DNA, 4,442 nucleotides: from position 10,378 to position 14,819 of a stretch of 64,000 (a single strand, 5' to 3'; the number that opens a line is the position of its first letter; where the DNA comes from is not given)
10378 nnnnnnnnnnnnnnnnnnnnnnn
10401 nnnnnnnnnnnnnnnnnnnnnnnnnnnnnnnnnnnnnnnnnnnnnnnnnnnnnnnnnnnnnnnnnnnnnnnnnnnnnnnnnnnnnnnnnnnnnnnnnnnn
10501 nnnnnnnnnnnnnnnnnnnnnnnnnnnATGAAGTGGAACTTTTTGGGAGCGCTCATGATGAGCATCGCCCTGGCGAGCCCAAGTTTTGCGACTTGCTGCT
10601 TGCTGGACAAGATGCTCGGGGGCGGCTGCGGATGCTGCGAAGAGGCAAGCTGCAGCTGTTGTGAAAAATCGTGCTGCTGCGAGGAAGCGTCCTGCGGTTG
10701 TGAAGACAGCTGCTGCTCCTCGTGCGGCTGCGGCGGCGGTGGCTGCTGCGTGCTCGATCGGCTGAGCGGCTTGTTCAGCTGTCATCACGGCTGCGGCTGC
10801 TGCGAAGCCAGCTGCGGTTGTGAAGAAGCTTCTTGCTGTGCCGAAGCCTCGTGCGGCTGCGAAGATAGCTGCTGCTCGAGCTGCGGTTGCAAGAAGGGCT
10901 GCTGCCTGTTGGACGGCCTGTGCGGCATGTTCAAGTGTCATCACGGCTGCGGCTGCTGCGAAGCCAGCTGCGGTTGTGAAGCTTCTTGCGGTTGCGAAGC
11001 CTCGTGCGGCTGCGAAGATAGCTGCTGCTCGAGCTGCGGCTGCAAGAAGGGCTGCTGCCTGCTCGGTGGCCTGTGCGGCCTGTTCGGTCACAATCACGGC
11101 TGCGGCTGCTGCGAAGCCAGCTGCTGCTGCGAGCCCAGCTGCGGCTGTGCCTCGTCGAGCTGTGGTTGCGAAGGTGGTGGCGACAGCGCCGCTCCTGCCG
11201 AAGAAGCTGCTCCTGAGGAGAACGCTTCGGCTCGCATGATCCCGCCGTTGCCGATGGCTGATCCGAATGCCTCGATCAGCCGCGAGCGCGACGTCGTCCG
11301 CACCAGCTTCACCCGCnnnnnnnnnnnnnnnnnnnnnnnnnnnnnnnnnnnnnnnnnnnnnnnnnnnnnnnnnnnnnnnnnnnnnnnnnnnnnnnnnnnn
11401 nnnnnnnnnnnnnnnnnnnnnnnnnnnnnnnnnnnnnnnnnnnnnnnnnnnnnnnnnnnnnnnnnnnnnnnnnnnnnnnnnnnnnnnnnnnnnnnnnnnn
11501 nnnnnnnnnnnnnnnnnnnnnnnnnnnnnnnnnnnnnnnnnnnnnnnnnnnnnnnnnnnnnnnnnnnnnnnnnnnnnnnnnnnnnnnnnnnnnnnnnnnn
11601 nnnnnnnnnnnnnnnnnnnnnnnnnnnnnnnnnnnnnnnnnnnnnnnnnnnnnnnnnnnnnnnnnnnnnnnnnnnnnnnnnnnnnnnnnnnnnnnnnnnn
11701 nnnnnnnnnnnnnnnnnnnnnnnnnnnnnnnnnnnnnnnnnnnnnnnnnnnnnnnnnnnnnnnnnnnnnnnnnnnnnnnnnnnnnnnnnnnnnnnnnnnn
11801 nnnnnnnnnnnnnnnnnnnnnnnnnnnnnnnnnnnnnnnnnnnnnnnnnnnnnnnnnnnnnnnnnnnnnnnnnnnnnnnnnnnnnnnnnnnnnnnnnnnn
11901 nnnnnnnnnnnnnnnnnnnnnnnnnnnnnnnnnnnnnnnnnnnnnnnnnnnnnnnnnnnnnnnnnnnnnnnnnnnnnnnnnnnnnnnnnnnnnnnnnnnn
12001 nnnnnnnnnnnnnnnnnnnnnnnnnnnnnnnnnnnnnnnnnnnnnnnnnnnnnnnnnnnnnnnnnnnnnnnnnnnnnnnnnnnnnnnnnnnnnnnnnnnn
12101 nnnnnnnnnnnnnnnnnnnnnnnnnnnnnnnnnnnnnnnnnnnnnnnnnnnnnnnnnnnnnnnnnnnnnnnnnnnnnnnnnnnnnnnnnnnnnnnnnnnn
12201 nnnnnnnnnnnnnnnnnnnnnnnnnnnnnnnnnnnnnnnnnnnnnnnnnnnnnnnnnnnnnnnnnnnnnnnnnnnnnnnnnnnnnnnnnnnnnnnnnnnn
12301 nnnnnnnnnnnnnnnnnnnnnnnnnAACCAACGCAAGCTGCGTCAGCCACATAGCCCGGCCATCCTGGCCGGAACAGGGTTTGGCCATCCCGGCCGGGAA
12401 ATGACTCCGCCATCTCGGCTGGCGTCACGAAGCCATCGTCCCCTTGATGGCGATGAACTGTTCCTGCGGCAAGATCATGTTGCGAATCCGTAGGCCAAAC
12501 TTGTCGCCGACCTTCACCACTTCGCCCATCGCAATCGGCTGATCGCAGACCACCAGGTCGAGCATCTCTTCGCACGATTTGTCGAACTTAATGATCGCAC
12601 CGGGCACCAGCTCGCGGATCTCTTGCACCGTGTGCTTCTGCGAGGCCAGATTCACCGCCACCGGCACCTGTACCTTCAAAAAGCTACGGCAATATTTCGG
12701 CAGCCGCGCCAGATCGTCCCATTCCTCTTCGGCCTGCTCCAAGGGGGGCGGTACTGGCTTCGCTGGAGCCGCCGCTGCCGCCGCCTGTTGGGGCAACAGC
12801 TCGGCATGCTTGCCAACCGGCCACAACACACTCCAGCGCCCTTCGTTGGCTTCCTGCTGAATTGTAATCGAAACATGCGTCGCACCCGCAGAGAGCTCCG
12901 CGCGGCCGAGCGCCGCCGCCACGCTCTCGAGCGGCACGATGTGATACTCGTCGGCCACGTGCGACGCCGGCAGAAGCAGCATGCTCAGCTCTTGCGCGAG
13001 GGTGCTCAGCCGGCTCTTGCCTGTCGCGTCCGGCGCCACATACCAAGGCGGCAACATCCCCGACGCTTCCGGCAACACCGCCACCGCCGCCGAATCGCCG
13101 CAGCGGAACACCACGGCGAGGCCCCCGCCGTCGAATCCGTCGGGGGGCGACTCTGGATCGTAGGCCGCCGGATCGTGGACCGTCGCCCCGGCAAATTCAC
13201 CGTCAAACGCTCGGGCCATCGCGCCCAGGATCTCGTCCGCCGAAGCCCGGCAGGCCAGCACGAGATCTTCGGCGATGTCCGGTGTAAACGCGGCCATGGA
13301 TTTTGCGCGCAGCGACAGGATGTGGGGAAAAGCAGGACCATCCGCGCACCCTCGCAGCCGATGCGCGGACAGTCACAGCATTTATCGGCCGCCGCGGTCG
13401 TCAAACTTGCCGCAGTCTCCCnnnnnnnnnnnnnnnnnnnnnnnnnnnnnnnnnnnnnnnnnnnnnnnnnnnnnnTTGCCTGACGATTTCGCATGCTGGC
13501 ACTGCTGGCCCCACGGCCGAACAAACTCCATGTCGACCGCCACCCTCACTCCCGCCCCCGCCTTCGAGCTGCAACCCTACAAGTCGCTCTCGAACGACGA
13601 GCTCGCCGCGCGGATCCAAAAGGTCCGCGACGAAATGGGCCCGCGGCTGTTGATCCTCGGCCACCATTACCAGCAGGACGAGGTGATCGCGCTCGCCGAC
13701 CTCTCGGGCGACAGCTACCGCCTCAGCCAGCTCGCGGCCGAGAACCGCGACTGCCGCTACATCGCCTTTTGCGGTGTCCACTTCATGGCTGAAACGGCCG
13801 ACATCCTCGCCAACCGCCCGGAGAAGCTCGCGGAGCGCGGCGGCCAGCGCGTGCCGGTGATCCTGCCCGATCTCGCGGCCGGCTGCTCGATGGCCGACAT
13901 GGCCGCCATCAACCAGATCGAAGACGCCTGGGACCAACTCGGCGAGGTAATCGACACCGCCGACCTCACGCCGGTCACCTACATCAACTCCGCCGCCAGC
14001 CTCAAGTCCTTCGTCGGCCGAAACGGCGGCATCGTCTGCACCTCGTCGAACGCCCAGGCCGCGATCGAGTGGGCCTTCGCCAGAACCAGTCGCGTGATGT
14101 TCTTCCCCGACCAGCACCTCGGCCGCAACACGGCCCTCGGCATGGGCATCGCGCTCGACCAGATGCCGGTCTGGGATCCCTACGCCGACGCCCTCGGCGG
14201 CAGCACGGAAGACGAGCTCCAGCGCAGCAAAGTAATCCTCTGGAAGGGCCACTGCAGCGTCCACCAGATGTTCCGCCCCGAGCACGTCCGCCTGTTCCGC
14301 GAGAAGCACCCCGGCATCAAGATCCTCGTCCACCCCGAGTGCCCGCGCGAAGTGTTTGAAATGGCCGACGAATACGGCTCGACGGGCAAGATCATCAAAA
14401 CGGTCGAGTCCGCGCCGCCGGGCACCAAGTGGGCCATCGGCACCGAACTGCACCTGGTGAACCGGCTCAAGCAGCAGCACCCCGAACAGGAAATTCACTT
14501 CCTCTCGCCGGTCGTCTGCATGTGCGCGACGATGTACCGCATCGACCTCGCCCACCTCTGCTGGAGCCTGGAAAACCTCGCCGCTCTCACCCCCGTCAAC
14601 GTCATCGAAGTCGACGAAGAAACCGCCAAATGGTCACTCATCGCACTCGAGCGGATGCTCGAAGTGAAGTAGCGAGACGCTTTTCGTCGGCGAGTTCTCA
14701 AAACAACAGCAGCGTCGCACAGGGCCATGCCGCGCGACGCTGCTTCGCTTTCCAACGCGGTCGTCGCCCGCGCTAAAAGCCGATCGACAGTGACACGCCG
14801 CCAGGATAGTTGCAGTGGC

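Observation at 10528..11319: Secreted, about one-third-cysteine, three-repeat metallothionein-like protein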

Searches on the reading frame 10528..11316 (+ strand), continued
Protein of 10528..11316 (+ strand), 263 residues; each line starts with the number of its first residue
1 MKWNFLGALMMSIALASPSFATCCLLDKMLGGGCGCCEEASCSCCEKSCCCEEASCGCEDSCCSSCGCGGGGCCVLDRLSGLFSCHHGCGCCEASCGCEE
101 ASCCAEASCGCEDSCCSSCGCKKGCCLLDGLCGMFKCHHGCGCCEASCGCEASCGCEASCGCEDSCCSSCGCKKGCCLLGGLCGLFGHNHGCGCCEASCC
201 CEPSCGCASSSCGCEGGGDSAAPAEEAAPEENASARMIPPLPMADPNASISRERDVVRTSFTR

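Call 80: search_solved_structures(query=A2, max_evalue=1)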
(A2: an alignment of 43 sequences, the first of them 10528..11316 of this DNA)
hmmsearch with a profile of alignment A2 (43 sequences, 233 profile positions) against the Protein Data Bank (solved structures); distinct sequences matched with E-value up to 1: 0.

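Call 81: search_protein_families(library=pfam, alignment_id=A2, max_evalue=1)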
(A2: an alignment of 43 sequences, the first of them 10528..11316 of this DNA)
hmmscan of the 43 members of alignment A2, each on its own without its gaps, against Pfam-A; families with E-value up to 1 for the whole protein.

A. member 1, window:10528-11316:+ (263 aa): 0 families

B. families by the number of members that match (of 43 scanned): 2 families
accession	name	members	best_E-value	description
PF05887.16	Trypan_PARP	1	0.18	Procyclic acidic repetitive protein (PARP)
PF04625.18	DEC-1_N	1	0.27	DEC-1 protein, N-terminal region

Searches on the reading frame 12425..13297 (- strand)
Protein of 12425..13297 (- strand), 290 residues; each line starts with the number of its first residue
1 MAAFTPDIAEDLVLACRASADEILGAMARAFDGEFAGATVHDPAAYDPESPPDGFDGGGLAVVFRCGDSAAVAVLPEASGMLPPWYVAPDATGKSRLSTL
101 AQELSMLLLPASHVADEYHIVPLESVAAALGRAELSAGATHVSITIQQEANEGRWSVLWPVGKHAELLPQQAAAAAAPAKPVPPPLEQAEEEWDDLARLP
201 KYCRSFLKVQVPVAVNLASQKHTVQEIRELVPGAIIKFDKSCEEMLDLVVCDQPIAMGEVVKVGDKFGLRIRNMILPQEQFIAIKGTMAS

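Call 11: search_protein_families(library=pfam, proteins=[window:12425-13297:-], max_evalue=0.001)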
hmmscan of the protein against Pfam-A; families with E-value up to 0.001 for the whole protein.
window:12425-13297:- (290 aa): 1 family
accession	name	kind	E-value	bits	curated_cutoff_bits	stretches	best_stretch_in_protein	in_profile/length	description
PF01052.25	FliMN_C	-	1.1e-17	64.2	23.8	1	207-275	4-72/73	Type III flagellar switch regulator (C-ring) FliN C-term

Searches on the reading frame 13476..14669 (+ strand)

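Call 67: search_protein_families(library=pfam, proteins=[window:13476-14669:+], max_evalue=0.00001)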
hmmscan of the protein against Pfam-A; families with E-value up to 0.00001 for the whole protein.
window:13476-14669:+ (398 aa): 1 family
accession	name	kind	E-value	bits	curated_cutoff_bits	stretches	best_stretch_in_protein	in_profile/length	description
PF02445.21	NadA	-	7.9e-94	314.5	27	1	46-396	2-295/295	Quinolinate synthetase A protein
